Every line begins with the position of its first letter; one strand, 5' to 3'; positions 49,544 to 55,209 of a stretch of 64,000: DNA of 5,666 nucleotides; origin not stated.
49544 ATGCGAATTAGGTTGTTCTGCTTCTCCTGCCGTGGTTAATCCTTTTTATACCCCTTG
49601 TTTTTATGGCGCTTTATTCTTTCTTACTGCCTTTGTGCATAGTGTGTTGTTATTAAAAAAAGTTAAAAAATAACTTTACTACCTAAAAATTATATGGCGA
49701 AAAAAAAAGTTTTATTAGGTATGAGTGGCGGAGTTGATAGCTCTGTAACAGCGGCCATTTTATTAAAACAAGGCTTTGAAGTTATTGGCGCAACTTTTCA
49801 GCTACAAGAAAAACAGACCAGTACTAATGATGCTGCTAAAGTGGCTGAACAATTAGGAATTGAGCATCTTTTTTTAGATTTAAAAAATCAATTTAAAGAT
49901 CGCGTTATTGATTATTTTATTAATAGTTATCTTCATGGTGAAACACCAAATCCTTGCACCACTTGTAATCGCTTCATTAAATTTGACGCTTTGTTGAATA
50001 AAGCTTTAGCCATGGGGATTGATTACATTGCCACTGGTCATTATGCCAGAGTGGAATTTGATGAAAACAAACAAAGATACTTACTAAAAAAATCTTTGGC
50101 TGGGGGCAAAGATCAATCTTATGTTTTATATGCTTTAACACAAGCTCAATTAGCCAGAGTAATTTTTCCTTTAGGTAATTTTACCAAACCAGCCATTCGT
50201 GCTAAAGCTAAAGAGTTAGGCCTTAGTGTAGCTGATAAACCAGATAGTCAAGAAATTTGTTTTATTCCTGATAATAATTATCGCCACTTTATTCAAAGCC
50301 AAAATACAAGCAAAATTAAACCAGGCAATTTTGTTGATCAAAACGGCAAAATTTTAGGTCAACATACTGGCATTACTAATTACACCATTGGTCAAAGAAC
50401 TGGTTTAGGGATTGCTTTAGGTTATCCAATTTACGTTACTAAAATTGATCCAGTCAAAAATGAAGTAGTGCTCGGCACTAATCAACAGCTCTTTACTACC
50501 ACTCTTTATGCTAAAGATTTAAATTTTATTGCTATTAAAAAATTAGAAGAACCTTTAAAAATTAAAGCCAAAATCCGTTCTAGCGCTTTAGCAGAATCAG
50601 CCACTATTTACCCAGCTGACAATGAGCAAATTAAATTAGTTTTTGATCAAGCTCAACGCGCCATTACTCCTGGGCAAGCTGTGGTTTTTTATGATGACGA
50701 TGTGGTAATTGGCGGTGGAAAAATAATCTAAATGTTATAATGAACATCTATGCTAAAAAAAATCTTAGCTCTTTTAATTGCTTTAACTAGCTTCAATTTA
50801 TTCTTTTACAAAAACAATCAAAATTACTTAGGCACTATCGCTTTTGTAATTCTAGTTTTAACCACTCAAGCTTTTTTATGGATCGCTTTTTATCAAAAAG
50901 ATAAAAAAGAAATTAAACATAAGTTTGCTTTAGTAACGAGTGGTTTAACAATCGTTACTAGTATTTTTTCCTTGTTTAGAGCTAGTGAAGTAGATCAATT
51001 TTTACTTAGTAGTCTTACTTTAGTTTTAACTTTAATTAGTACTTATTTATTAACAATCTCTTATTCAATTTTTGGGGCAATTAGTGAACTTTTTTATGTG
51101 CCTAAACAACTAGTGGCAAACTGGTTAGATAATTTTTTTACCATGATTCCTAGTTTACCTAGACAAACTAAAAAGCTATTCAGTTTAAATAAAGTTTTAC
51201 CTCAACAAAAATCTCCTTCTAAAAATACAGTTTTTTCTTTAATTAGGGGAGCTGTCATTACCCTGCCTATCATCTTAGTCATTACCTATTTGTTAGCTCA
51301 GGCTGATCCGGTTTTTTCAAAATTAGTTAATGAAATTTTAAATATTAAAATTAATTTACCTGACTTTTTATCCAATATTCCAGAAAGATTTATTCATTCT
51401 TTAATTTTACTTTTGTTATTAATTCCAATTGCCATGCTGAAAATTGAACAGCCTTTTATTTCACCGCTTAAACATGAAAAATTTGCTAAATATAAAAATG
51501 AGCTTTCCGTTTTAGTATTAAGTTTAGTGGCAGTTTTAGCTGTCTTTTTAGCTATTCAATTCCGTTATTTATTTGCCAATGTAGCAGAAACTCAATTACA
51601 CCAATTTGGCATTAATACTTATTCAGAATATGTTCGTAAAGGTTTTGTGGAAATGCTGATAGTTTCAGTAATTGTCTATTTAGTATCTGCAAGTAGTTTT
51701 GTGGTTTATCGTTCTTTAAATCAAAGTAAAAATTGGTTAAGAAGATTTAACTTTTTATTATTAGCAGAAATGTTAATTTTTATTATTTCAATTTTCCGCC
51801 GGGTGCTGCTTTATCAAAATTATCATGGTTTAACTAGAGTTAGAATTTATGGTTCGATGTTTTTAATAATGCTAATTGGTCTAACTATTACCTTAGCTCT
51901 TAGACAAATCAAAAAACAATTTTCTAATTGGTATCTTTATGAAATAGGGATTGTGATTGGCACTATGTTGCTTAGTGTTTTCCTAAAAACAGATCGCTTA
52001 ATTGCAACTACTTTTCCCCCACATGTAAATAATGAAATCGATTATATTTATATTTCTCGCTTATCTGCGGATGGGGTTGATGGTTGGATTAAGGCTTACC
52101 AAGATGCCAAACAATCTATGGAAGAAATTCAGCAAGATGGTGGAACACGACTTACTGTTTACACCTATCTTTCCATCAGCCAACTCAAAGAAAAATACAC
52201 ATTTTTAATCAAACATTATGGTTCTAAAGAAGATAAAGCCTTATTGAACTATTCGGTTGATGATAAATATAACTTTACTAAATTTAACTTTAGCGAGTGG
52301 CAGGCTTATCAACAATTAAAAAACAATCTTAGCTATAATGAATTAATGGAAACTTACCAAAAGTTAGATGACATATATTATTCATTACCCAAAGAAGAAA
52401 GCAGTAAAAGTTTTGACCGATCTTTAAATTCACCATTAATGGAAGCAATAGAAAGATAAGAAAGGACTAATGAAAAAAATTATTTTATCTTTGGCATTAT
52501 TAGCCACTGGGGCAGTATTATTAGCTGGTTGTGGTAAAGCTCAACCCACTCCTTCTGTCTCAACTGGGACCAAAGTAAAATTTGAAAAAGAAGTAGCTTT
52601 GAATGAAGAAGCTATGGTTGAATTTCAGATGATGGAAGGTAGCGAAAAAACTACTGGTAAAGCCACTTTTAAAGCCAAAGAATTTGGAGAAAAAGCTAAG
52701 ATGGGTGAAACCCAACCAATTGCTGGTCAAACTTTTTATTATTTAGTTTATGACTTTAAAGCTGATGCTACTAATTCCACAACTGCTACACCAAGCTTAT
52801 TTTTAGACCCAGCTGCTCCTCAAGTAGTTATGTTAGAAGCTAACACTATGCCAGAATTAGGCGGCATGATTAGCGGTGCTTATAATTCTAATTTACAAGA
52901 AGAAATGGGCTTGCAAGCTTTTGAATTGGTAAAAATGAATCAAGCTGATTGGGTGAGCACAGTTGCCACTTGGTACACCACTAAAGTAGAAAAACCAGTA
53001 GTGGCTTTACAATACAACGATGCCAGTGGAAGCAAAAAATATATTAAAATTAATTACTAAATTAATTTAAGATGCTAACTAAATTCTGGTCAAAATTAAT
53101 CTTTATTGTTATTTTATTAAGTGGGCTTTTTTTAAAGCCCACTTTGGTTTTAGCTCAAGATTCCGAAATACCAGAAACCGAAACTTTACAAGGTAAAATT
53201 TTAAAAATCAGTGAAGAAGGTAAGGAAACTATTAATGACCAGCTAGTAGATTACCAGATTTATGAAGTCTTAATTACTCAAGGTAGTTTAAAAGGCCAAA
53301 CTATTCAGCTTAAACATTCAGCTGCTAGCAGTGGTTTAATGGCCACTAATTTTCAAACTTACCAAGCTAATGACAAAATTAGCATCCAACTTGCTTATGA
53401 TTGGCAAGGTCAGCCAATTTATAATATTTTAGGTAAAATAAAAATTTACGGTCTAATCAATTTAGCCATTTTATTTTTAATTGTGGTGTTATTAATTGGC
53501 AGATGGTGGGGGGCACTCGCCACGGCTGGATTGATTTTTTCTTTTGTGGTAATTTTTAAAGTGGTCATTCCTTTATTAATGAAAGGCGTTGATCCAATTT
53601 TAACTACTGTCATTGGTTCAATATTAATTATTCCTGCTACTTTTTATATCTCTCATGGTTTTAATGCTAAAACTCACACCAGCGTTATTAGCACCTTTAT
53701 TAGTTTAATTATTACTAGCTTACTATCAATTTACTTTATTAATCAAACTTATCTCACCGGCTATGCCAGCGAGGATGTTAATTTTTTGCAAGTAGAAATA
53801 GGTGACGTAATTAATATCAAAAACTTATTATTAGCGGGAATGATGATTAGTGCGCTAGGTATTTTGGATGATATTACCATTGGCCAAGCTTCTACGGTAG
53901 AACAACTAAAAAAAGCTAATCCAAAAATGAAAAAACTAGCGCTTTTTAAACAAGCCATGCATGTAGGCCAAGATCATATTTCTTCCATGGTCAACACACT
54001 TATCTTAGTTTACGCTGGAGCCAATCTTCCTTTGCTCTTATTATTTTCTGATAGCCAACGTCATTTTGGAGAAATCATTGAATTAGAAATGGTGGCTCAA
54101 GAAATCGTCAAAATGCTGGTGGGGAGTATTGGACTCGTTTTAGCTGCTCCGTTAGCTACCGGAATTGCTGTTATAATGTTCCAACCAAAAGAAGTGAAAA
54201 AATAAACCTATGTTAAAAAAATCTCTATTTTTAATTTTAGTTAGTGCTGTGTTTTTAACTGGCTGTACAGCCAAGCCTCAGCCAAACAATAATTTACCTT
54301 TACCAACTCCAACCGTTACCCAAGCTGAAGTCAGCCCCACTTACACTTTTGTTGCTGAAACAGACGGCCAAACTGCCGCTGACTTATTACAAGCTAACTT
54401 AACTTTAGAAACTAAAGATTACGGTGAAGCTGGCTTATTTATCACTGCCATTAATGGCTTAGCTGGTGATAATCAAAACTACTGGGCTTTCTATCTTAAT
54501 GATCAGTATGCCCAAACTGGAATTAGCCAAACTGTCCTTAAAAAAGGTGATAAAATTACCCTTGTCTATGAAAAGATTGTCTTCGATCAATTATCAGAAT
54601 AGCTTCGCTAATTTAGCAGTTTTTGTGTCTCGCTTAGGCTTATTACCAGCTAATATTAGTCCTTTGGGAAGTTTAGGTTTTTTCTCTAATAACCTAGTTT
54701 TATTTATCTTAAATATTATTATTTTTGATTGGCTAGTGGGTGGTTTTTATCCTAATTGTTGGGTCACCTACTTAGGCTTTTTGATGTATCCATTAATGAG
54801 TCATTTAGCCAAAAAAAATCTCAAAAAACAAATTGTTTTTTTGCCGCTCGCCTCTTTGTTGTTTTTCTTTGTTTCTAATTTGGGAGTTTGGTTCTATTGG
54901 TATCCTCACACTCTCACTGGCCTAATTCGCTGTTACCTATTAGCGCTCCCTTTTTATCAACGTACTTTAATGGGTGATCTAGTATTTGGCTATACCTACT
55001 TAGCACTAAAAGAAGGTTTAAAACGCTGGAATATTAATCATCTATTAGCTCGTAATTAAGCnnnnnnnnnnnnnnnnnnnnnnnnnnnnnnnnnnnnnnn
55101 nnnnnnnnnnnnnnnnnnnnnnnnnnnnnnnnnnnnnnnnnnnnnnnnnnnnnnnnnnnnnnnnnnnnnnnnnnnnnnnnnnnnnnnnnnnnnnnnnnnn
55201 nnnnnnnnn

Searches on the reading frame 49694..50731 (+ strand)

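Call 57: search_protein_families(library=pfam, proteins=[window:49694-50731:+], max_evalue=0.00001)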
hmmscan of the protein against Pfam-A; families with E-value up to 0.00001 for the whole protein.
window:49694-50731:+ (345 aa): 7 families
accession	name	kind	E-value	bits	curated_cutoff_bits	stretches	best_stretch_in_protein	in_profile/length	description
PF03054.22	tRNA_Me_trans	-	5.3e-67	225.8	20.6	1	4-192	1-201/202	tRNA methyl transferase HUP domain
PF20258.4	tRNA_Me_trans_C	-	9e-21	74.4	20.6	1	269-344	2-77/77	Aminomethyltransferase beta-barrel domain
PF20259.3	tRNA_Me_trans_M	-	5.7e-18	64.7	27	1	198-261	2-65/66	tRNA methyl transferase PRC-barrel domain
PF06508.19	QueC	-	1.9e-08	34.5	22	1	6-69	2-68/210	Queuosine biosynthesis protein QueC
PF02540.23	NAD_synthase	-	5.9e-08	32.6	21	1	4-66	19-84/242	NAD synthase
PF00764.25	Arginosuc_synth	-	8.1e-07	29.7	27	1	5-74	1-72/162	Arginosuccinate synthase N-terminal HUP domain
PF24167.1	DUF7411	-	2e-06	28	28.7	1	6-77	3-72/194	Family of unknown function (DUF7411)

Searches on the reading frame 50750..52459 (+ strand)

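Call 57: search_protein_families(library=pfam, proteins=[window:50750-52459:+], max_evalue=0.00001)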
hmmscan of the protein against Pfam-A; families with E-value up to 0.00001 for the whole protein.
window:50750-52459:+ (569 aa): 1 family
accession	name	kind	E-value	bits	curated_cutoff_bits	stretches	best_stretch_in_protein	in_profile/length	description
PF13687.11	DUF4153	-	1.9e-43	149.5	27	1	67-444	4-368/373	Domain of unknown function (DUF4153)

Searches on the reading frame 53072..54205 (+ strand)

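Call 57: search_protein_families(library=pfam, proteins=[window:53072-54205:+], max_evalue=0.00001)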
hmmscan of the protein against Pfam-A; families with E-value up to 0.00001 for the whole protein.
window:53072-54205:+ (377 aa): 1 family
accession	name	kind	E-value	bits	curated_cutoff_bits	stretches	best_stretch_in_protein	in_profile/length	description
PF07907.16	YibE_F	-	8.9e-71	238.7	27.2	1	129-367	2-240/241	YibE/F-like protein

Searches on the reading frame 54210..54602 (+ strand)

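Call 57: search_protein_families(library=pfam, proteins=[window:54210-54602:+], max_evalue=0.00001)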
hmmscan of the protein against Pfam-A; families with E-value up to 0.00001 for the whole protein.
window:54210-54602:+ (130 aa): 1 family
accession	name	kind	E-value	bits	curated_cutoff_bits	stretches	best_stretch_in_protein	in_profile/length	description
PF14478.12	DUF4430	-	7.6e-16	58.8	23.8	1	53-122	1-72/72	Domain of unknown function (DUF4430)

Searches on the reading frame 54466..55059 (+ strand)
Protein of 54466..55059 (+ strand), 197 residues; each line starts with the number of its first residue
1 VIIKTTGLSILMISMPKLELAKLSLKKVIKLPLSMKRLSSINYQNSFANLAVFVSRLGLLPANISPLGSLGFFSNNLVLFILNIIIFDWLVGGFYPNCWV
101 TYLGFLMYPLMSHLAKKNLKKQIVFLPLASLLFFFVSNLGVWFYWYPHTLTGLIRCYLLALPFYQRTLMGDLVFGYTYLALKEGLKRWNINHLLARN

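Call 58: search_protein_families(library=pfam, proteins=[window:54466-55059:+], max_evalue=0.00001)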
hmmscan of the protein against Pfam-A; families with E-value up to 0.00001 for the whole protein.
window:54466-55059:+ (197 aa): 1 family
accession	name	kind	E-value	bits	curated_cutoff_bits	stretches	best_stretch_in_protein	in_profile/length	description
PF20221.3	DUF6580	-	6.4e-22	78.9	27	1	50-181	15-151/162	Family of unknown function (DUF6580)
